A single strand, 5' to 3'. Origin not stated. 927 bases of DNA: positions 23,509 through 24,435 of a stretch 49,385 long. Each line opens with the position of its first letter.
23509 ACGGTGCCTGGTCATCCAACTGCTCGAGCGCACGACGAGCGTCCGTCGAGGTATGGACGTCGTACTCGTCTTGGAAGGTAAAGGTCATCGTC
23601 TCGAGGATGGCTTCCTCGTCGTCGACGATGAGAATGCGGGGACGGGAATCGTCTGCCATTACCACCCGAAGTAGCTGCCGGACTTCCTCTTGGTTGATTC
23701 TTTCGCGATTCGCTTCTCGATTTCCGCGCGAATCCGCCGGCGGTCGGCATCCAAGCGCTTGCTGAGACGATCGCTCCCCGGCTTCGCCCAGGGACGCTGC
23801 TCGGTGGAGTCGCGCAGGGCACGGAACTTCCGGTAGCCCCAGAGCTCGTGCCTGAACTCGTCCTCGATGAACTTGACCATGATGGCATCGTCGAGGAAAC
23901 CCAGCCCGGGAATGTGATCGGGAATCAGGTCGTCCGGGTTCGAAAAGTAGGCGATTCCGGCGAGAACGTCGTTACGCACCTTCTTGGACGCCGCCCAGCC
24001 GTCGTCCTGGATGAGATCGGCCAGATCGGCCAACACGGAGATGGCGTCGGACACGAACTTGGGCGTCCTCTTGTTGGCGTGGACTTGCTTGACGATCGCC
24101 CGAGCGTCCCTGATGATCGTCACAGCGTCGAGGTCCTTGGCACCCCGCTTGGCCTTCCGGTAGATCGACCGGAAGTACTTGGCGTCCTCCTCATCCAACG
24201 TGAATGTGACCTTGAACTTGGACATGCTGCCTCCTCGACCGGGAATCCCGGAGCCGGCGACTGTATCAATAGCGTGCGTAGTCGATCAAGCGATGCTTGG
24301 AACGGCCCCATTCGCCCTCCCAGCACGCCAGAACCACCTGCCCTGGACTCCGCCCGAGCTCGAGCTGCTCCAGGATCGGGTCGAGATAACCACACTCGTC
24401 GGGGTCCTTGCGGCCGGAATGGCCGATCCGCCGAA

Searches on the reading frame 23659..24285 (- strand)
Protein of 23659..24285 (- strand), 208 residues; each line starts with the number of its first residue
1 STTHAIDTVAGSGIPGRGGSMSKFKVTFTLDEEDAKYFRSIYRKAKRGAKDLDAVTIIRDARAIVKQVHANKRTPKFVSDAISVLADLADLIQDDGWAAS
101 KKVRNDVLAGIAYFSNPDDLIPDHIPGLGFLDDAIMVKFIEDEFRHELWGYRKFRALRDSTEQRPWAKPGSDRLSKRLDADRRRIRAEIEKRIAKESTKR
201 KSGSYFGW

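Call 65: search_protein_families(library=pfam, proteins=[window:23659-24285:-], max_evalue=0.0001)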
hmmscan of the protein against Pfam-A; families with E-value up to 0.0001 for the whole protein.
window:23659-24285:- (208 aa): 1 family
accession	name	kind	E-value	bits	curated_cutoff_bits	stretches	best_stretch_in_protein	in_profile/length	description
PF06803.17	DUF1232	-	1.2e-09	38.2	23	1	107-137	5-35/37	Protein of unknown function (DUF1232)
